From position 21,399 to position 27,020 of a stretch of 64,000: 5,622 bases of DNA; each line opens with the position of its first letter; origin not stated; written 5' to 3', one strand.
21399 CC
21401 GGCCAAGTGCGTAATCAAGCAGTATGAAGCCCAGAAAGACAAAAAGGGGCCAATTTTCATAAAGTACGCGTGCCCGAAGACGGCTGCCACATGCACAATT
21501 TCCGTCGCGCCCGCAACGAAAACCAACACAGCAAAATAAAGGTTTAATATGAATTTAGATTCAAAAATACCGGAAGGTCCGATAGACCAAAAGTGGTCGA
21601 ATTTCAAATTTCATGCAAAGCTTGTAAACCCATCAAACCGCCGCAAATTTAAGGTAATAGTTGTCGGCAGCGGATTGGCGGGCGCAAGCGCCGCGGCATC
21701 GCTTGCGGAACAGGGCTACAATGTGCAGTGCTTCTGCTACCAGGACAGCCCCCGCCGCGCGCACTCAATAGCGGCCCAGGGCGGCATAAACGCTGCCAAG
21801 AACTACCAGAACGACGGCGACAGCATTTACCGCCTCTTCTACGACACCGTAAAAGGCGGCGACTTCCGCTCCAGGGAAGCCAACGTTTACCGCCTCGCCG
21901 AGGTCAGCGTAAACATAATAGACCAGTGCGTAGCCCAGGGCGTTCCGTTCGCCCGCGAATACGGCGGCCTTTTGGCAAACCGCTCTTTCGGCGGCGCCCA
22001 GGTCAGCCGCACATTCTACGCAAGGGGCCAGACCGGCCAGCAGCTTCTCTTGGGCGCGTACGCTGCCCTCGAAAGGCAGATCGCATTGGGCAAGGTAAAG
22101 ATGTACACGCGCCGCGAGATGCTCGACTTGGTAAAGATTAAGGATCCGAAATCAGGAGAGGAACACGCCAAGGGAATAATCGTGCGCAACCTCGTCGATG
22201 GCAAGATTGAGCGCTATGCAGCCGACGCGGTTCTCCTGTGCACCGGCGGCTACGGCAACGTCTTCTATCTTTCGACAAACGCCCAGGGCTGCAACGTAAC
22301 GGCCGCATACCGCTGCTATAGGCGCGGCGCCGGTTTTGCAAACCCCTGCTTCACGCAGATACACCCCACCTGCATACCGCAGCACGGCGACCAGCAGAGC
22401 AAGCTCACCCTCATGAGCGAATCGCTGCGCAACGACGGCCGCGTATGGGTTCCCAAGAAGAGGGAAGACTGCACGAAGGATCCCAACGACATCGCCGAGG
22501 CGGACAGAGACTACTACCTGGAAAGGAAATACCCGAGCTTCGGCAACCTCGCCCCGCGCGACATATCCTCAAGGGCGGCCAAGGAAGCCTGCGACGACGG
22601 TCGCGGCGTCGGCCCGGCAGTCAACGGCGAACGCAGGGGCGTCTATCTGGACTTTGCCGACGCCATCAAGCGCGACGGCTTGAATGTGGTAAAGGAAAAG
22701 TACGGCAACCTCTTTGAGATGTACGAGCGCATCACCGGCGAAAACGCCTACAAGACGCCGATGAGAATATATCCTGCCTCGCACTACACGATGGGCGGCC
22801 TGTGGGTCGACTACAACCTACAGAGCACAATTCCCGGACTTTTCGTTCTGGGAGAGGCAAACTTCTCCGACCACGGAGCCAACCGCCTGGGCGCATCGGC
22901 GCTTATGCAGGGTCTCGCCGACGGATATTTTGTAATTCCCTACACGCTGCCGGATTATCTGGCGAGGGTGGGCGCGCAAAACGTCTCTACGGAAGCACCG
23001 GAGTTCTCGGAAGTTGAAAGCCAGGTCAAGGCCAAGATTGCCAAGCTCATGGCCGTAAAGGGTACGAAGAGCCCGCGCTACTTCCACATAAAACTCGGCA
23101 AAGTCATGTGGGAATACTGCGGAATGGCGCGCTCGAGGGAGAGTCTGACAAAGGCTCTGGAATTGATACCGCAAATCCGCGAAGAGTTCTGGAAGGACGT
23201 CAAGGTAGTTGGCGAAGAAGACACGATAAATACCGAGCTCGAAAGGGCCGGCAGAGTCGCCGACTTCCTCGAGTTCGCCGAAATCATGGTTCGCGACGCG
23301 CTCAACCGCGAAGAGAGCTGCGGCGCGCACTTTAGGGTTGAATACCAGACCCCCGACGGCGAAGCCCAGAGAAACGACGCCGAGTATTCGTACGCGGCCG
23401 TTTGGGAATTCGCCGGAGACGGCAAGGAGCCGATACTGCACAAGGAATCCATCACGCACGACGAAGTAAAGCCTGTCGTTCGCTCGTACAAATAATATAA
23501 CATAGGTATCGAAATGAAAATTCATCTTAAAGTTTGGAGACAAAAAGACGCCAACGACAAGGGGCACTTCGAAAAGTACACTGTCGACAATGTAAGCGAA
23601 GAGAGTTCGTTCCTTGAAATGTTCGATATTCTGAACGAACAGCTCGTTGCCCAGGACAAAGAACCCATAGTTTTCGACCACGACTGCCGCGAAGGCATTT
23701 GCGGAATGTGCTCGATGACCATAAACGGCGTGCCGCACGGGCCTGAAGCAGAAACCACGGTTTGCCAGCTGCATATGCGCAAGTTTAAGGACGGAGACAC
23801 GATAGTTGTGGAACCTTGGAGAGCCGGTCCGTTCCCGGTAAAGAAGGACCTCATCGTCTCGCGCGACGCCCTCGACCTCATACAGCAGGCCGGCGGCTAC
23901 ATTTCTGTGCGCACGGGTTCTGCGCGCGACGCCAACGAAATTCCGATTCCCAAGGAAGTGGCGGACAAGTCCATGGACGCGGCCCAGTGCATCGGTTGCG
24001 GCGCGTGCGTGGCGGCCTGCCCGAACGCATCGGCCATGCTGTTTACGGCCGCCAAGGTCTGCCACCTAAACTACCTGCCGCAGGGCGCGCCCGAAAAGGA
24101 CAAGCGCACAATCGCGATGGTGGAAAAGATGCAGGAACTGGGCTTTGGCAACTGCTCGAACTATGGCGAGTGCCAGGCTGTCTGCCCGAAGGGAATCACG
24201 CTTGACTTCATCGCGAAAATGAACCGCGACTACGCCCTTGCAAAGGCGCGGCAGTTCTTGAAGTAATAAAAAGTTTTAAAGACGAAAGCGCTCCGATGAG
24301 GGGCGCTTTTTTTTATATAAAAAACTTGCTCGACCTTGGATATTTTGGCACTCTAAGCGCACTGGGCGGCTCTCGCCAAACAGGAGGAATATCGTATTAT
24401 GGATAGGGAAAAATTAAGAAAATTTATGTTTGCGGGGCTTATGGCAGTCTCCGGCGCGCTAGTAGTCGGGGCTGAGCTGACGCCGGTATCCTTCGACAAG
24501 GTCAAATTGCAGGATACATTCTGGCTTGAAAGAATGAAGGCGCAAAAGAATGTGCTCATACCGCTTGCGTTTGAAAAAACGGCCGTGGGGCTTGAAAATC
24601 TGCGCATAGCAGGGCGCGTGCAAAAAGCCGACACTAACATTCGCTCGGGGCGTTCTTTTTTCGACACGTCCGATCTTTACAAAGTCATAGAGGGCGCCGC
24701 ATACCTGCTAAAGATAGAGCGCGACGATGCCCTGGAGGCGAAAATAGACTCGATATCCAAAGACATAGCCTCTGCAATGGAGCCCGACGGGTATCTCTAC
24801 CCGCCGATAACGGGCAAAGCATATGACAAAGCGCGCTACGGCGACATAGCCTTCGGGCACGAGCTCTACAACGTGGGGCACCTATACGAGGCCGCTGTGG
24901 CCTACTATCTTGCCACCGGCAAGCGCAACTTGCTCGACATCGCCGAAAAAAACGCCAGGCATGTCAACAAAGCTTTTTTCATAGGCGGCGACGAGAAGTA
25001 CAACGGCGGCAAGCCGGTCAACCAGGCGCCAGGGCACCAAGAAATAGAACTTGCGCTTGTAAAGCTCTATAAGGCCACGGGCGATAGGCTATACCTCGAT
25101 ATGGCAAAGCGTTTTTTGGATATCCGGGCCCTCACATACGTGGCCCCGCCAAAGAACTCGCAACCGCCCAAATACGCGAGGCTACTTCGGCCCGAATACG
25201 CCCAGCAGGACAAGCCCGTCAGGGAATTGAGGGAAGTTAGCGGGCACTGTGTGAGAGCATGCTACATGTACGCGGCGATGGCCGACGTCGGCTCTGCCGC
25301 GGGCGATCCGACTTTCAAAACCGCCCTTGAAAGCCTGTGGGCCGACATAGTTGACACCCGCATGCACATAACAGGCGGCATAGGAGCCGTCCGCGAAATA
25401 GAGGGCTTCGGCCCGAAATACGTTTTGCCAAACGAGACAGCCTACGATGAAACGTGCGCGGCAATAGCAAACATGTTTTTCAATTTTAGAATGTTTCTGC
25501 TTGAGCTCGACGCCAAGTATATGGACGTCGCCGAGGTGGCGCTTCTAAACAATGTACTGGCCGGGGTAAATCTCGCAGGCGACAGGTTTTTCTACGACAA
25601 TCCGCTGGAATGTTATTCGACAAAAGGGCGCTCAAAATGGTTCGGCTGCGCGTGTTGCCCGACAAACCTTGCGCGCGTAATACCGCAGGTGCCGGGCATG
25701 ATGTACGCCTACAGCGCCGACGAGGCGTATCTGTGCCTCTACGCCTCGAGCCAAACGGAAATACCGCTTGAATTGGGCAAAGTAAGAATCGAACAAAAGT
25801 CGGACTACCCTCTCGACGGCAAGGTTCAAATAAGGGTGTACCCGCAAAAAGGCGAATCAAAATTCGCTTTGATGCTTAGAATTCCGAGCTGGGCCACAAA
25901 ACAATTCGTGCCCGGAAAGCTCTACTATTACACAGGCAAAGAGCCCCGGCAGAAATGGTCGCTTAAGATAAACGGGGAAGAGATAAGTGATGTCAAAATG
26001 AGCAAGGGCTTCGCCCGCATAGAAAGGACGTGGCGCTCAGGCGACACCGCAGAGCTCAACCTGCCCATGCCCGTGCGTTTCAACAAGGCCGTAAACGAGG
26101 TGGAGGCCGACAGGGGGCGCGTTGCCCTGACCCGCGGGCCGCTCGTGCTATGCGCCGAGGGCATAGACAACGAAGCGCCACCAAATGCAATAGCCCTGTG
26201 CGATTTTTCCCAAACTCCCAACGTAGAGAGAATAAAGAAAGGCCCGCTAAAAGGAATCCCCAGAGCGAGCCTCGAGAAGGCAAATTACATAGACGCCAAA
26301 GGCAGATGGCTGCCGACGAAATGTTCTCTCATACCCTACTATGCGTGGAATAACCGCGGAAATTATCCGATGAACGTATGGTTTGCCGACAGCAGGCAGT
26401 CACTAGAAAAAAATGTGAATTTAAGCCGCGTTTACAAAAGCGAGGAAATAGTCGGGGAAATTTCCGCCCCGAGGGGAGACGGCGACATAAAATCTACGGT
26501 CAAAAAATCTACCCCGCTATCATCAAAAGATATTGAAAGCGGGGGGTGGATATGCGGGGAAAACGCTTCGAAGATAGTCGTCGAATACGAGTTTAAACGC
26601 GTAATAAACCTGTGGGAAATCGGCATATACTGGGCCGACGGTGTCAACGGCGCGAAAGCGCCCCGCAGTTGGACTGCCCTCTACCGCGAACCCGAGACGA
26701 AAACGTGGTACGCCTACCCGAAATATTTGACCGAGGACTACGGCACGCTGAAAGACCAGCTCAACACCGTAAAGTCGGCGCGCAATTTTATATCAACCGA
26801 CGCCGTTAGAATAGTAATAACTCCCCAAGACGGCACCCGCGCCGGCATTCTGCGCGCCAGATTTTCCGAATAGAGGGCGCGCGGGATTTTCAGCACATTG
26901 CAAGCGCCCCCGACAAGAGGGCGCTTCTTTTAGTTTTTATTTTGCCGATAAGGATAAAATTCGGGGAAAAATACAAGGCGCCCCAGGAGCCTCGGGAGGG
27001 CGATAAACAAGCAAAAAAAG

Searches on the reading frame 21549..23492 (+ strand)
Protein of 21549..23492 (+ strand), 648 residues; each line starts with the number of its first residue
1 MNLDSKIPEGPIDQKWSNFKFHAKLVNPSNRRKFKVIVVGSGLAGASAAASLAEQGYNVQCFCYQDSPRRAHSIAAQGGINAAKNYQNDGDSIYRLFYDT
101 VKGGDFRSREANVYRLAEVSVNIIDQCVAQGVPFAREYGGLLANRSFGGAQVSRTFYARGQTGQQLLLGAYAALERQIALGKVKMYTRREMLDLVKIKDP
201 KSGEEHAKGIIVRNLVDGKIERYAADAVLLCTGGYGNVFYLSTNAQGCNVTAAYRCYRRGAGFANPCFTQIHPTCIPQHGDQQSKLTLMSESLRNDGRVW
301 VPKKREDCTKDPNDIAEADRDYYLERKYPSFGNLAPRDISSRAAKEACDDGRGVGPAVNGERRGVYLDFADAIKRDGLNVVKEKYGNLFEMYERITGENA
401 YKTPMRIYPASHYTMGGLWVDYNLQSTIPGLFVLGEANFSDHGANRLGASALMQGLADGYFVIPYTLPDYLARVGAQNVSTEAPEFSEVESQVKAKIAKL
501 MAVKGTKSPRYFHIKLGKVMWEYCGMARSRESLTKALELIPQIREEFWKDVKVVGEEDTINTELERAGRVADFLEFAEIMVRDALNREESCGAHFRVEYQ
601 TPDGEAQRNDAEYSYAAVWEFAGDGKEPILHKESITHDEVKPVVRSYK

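Call 61: search_protein_families(library=pfam, proteins=[window:21549-23492:+], max_evalue=0.00001)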
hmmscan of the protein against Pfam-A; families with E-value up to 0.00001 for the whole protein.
window:21549-23492:+ (648 aa): 4 families
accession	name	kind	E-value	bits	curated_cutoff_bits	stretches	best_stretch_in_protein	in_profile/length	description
PF00890.30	FAD_binding_2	-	5.5e-55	187.7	20.4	1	36-452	2-414/414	FAD binding domain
PF02910.25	Succ_DH_flav_C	-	1.2e-35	122.7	20.8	1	515-647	3-130/130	Fumarate reductase flavoprotein C-term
PF01266.30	DAO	-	1.7e-08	34.8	27.9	1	35-194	1-175/353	FAD dependent oxidoreductase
PF07992.20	Pyr_redox_2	-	5.8e-07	29.7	26.1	0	34-241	1-116/291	Pyridine nucleotide-disulphide oxidoreductase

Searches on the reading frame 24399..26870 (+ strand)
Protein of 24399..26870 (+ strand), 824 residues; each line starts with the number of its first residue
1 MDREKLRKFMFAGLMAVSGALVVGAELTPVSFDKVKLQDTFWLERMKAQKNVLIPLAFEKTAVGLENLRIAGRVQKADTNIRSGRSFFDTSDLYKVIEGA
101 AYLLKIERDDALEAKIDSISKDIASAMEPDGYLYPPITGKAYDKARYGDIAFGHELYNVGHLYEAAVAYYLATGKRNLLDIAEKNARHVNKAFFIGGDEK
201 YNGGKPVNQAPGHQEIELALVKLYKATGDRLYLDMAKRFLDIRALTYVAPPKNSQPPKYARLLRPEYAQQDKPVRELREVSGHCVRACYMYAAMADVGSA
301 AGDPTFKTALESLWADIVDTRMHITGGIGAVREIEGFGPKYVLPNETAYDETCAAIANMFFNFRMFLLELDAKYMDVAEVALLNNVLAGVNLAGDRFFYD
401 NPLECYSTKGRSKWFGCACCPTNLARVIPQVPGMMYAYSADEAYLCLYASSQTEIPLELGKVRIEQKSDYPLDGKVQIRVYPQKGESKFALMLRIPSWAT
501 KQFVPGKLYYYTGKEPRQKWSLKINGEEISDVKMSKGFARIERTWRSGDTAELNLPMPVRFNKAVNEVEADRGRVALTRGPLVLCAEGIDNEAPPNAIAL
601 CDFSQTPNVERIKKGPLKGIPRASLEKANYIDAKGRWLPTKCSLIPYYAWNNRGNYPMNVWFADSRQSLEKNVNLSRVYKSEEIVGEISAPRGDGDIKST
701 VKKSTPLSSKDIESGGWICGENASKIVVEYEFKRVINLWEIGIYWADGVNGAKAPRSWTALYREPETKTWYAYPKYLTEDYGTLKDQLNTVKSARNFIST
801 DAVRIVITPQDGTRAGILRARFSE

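Call 61: search_protein_families(library=pfam, proteins=[window:24399-26870:+], max_evalue=0.00001)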
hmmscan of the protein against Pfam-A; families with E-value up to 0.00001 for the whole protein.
window:24399-26870:+ (824 aa): 3 families
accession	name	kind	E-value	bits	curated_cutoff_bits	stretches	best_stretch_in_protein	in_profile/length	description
PF07944.18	Beta-AFase-like_GH127_cat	-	1.4e-90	304.5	24.9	1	34-432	1-375/376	Beta-L-arabinofuranosidase, GH127 catalytic domain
PF20737.2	Glyco_hydro127C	-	8.7e-21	73.9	23.7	1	559-662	1-70/71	Glycoside hydrolase family 127 C-terminal domain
PF20736.2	Glyco_hydro127M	-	2.5e-19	69.6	24.2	1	444-557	3-95/95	Beta-L-arabinofuranosidase, GH127 middle domain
